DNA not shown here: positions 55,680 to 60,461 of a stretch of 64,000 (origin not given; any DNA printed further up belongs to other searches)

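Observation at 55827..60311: Repeat-expanded giant FliD cap (1494 aa) with about ten Flagellin-IN-like modules, a recent intragenic duplication, and a discoidin-like lectin domain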

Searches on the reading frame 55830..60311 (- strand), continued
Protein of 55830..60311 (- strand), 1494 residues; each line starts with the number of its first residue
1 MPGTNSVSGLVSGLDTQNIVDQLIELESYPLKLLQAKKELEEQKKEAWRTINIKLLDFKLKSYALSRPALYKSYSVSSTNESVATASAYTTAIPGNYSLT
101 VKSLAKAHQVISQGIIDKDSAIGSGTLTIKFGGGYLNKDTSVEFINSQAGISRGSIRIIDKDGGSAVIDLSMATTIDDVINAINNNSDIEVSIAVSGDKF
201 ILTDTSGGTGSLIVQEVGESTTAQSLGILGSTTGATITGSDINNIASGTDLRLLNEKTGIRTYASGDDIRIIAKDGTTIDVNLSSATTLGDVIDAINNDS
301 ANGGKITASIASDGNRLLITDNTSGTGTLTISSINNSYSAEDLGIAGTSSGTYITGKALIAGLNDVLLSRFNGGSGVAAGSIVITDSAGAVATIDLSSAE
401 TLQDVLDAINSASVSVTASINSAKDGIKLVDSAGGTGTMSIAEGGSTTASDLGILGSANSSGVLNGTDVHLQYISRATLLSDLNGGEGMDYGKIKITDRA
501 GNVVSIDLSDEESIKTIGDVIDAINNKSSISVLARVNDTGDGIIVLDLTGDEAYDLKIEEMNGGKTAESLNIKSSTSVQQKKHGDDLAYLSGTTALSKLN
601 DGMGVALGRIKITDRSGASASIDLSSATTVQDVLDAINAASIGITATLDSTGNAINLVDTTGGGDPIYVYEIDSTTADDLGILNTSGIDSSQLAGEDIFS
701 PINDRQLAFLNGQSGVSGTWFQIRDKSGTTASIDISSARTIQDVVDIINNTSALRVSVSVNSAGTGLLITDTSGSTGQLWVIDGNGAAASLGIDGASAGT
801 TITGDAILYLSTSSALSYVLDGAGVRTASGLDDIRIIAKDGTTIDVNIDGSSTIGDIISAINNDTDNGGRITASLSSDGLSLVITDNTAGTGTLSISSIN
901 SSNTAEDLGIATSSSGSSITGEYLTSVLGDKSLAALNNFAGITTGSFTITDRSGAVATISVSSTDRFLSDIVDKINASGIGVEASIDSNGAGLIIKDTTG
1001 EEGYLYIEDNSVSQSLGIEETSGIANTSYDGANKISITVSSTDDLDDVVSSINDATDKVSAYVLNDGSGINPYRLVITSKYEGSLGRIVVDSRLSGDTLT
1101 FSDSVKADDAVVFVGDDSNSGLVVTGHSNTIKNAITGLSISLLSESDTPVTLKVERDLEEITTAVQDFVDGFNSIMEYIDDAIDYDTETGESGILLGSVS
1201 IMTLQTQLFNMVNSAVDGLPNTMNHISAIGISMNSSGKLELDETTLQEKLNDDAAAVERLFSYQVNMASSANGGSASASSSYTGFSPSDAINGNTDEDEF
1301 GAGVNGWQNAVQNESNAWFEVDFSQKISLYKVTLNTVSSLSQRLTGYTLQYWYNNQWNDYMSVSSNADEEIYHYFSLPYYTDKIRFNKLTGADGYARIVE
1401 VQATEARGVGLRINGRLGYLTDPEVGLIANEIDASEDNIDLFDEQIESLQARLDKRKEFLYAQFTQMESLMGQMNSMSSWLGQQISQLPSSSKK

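Call 16: list_cluster_members(proteins=[P0001, P0002, P0004, P0005, P0009, P0011, P0012, P0098])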
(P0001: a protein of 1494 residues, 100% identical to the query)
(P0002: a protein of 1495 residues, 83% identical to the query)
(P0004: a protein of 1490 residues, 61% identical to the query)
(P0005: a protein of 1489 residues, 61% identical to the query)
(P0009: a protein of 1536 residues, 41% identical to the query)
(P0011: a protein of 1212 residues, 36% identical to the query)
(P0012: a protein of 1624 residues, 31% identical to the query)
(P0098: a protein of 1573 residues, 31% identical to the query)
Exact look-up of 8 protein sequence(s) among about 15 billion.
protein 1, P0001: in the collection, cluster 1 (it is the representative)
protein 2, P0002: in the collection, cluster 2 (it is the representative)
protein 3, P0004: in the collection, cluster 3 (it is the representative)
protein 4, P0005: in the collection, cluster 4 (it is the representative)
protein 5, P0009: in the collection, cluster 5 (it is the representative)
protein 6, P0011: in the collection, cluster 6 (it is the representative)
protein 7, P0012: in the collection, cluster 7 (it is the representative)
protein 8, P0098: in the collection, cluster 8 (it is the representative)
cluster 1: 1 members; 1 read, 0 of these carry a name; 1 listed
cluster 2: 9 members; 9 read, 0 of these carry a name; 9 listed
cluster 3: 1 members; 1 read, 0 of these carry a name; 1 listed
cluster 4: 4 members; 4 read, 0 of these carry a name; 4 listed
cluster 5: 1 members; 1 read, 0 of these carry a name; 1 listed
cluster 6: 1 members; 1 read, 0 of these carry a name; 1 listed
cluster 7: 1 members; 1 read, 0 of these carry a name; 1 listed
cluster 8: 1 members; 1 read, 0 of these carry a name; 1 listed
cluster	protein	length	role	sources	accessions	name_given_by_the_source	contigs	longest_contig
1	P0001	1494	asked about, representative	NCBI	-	-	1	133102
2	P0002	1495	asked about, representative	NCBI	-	-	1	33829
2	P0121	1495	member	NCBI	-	-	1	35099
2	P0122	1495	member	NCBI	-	-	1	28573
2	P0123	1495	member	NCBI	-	-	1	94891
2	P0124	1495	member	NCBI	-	-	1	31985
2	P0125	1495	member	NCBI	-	-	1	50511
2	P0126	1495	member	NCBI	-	-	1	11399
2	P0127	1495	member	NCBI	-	-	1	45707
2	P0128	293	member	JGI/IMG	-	-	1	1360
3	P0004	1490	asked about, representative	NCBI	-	-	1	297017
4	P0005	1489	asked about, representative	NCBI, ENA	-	-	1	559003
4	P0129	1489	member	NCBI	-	-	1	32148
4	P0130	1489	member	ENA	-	-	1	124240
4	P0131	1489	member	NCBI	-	-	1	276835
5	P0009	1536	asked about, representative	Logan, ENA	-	-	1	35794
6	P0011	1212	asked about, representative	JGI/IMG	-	-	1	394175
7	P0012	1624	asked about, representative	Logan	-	-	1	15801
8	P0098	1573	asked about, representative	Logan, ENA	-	-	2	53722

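Call 17: find_encoding_contigs(protein=P0001, flank=3000, max_places=3)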
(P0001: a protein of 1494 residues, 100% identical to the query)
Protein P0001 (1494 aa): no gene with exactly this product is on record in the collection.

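Call 18: find_related_loci(query=window:55830-60311:-, collection=genome_contigs, flank=6000)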
Query window:55830-60311:- (1494 aa) in genome_contigs; peptide patterns used: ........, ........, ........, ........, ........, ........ (x = any residue, [..] = any of these).
99 stretches matched a pattern; 4 encode a relative of the query (tblastn E <= 1e-3); 4 distinct loci.
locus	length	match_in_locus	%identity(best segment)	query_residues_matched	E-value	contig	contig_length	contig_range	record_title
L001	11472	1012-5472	63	1-1489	0e+0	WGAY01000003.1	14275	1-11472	MAG: Candidatus Omnitrophota bacterium isolate S143_82 k151_117112, whole genome shotgun sequence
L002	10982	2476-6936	64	1-1489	0e+0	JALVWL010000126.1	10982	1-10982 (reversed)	MAG: Candidatus Omnitrophota bacterium isolate M10_metabat2_scaf2bin.014 M10_NODE_3164_length_10982_cov_2.400184, whole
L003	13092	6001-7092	32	9-1262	2e-20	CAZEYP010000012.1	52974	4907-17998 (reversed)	MAG TPA_asm: uncultured Nitrospirota bacterium isolate binchicken_co172_141 genome assembly, contig: NODE_346_length_529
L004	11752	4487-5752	36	1045-1485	4e-8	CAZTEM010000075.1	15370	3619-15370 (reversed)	MAG TPA_asm: uncultured Desulfobacterales bacterium isolate binchicken_co67_180 genome assembly, contig: NODE_3953_lengt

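Call 51: find_encoding_contigs(protein=P0002, flank=8000, max_places=2)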
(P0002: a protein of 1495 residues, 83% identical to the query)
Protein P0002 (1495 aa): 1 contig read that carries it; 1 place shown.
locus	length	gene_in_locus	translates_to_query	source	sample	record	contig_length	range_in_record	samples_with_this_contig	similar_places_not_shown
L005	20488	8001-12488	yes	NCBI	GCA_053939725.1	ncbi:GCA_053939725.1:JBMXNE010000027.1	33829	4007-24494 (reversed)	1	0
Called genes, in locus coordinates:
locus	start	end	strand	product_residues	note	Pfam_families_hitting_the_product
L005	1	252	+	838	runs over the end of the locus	PF03176:MMPL, PF00873:ACR_tran (weak), PF02460:Patched, PF12349:Sterol-sensing, PF03176:MMPL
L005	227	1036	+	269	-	PF07044:DUF1329 (faint), PF17131:TP_0789-like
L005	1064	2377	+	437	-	-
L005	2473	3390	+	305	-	PF00676:E1_dh, PF13292:DXP_synthase_N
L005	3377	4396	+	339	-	PF02779:Transket_pyr, PF02780:Transketolase_C (weak)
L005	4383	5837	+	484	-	PF00364:Biotin_lipoyl, PF02817:E3_binding (faint), PF00132:Hexapep (faint), PF25087:GMPPB_C (faint)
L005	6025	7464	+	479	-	PF00669:Flagellin_N, PF00700:Flagellin_C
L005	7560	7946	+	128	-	PF03646:FlaG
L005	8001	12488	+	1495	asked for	PF02465:FliD_N, PF21989:RA_2 (faint), PF27299:TP0873_N (faint), PF07196:Flagellin_IN (weak), PF07195:FliD_C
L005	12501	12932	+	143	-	PF02561:FliS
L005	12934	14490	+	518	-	PF13524:Glyco_trans_1_2 (faint), PF00534:Glycos_transf_1, PF13692:Glyco_trans_1_4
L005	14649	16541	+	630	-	PF20157:Maf_flag10_N (weak), PF01973:MptE-like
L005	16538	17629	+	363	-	-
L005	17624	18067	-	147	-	PF18306:LDcluster4, PF03641:Lysine_decarbox (weak)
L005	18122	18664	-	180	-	PF01066:CDP-OH_P_transf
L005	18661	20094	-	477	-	PF00224:PK, PF02887:PK_C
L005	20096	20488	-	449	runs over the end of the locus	PF02878:PGM_PMM_I, PF02879:PGM_PMM_II, PF02880:PGM_PMM_III, PF00408:PGM_PMM_IV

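Call 59: find_encoding_contigs(protein=P0011, flank=8000, max_places=1)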
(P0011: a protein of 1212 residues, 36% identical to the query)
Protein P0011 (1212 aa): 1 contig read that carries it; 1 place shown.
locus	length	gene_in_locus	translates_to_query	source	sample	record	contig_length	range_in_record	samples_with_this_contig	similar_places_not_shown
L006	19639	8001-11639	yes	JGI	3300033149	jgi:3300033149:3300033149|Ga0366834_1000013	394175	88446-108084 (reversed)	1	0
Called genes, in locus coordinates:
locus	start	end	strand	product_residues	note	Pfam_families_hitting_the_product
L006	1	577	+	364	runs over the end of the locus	PF02119:FlgI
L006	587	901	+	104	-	PF10135:Rod-binding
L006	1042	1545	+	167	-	PF05130:FlgN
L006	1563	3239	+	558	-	PF00460:Flg_bb_rod (weak), PF22638:FlgK_D1, PF06429:Flg_bbr_C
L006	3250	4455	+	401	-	PF00669:Flagellin_N, PF00700:Flagellin_C (weak)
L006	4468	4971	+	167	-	PF02623:FliW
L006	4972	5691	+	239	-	PF02348:CTP_transf_3, PF12804:NTP_transf_3 (weak)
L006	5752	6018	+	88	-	PF02599:CsrA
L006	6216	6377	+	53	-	-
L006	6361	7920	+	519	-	PF00669:Flagellin_N, PF00700:Flagellin_C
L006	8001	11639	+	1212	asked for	PF02465:FliD_N, PF07196:Flagellin_IN (faint), PF07195:FliD_C, PF22633:F5_F8_type_C_2, PF07195:FliD_C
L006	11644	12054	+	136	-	PF02561:FliS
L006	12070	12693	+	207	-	PF27299:TP0873_N, PF26154:DUF8042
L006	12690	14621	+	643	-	PF01973:MptE-like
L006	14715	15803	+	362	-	PF03102:NeuB, PF08666:SAF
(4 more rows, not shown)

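Call 60: find_encoding_contigs(protein=P0009, flank=8000, max_places=1)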
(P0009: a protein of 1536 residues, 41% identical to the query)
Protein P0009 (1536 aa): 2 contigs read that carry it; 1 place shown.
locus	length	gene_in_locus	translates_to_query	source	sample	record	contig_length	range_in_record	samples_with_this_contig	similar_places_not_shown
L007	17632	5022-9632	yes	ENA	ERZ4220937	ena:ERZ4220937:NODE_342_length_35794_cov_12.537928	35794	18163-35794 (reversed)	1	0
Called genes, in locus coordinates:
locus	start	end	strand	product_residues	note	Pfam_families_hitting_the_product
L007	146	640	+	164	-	PF05130:FlgN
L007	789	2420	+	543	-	PF00460:Flg_bb_rod, PF22638:FlgK_D1, PF07196:Flagellin_IN, PF06429:Flg_bbr_C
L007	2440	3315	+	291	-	PF00669:Flagellin_N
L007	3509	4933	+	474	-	PF00669:Flagellin_N, PF00700:Flagellin_C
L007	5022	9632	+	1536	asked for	PF02465:FliD_N, PF07196:Flagellin_IN (weak), PF07195:FliD_C, PF00754:F5_F8_type_C (weak), PF07195:FliD_C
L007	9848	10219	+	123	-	PF02561:FliS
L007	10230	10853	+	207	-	PF27299:TP0873_N, PF26154:DUF8042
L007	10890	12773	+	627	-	PF01973:MptE-like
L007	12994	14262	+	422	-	PF00376:MerR, PF13411:MerR_1, PF01073:3Beta_HSD, PF01370:Epimerase, PF02719:Polysacc_synt_2, PF04321:RmlD_sub_bind, PF07993:NAD_binding_4, PF13460:NAD_binding_10, +3 more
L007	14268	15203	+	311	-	PF00106:adh_short, PF01073:3Beta_HSD, PF01370:Epimerase, PF02719:Polysacc_synt_2, PF04321:RmlD_sub_bind, PF07993:NAD_binding_4, PF13460:NAD_binding_10 (weak), PF16363:GDP_Man_Dehyd, +1 more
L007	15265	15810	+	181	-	PF13302:Acetyltransf_3, PF13420:Acetyltransf_4, PF13523:Acetyltransf_8 (faint), PF00583:Acetyltransf_1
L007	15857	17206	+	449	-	PF02310:B12-binding, PF04055:Radical_SAM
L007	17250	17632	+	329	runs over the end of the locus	PF01408:GFO_IDH_MocA, PF02894:GFO_IDH_MocA_C, PF22725:GFO_IDH_MocA_C3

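Call 61: find_encoding_contigs(protein=P0100, flank=8000, max_places=1)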
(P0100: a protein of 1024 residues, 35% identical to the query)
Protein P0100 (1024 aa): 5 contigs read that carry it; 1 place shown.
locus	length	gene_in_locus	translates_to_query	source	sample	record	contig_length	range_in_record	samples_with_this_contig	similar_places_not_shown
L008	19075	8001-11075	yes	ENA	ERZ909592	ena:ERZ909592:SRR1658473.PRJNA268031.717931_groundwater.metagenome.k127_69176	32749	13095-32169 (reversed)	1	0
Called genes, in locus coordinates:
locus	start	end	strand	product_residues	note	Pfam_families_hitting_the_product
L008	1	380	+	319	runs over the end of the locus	?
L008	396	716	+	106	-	PF10135:Rod-binding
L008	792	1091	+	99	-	PF04316:FlgM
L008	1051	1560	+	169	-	PF05130:FlgN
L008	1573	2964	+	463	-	PF00460:Flg_bb_rod (weak), PF22638:FlgK_D1, PF06429:Flg_bbr_C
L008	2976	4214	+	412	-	PF00669:Flagellin_N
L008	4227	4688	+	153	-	PF02623:FliW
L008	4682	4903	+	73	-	PF02599:CsrA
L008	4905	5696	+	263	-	-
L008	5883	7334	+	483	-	PF00669:Flagellin_N, PF00700:Flagellin_C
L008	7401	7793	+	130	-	PF03646:FlaG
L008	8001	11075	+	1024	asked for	PF02465:FliD_N, PF22633:F5_F8_type_C_2 (faint), PF07196:Flagellin_IN (weak), PF07195:FliD_C, PF00754:F5_F8_type_C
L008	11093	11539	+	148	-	PF02561:FliS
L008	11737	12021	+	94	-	-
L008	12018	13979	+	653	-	PF01973:MptE-like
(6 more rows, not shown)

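Call 62: find_encoding_contigs(protein=P0044, flank=8000, max_places=1)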
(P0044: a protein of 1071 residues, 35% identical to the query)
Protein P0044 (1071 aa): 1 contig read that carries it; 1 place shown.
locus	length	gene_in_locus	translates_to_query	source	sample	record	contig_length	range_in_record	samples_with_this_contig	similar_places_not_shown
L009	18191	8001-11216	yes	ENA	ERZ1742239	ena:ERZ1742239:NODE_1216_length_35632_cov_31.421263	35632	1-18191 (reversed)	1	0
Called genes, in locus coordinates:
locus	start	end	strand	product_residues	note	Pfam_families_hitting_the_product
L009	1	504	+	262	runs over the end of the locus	PF00460:Flg_bb_rod, PF22692:LlgE_F_G_D1, PF06429:Flg_bbr_C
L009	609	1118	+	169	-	PF13144:ChapFlgA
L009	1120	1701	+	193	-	PF02107:FlgH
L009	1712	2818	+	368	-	PF02119:FlgI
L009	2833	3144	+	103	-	PF10135:Rod-binding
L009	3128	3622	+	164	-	PF05130:FlgN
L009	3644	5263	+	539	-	PF00460:Flg_bb_rod (weak), PF22638:FlgK_D1, PF07196:Flagellin_IN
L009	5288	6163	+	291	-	PF00669:Flagellin_N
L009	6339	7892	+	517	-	PF00669:Flagellin_N, PF00700:Flagellin_C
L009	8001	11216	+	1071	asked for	PF02465:FliD_N, PF07196:Flagellin_IN (weak), PF07195:FliD_C, PF00754:F5_F8_type_C, PF07195:FliD_C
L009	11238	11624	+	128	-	PF02561:FliS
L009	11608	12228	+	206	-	PF27299:TP0873_N, PF26154:DUF8042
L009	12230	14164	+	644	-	PF01973:MptE-like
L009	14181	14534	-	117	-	PF01442:Apolipoprotein (weak)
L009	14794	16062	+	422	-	PF00376:MerR, PF13411:MerR_1, PF01073:3Beta_HSD, PF01370:Epimerase, PF02719:Polysacc_synt_2, PF04321:RmlD_sub_bind, PF07993:NAD_binding_4, PF13460:NAD_binding_10, +2 more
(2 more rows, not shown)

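Call 63: find_encoding_contigs(protein=P0017, flank=8000, max_places=1)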
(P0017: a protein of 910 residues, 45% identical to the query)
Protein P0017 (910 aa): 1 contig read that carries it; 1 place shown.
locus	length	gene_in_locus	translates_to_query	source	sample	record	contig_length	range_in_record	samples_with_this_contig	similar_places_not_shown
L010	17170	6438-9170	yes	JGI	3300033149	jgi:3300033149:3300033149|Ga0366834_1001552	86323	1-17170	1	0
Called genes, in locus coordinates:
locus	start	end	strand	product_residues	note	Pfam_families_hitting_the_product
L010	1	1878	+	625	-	?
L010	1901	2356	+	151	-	PF02623:FliW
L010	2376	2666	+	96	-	PF02599:CsrA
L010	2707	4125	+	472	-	PF00669:Flagellin_N, PF00700:Flagellin_C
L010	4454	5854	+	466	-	PF00669:Flagellin_N, PF00700:Flagellin_C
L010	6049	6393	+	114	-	PF03646:FlaG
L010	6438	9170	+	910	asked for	PF02465:FliD_N, PF07196:Flagellin_IN (faint), PF07195:FliD_C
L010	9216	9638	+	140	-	PF02561:FliS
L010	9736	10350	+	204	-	PF27299:TP0873_N, PF26154:DUF8042 (faint)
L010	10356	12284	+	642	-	PF20157:Maf_flag10_N (weak), PF01973:MptE-like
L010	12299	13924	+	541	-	PF13186:SPASM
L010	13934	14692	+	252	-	PF01128:IspD (faint), PF02348:CTP_transf_3, PF12804:NTP_transf_3 (weak)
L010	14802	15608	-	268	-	PF00512:HisKA, PF02518:HATPase_c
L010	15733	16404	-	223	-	PF08241:Methyltransf_11 (weak)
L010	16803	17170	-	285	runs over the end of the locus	PF00248:Aldo_ket_red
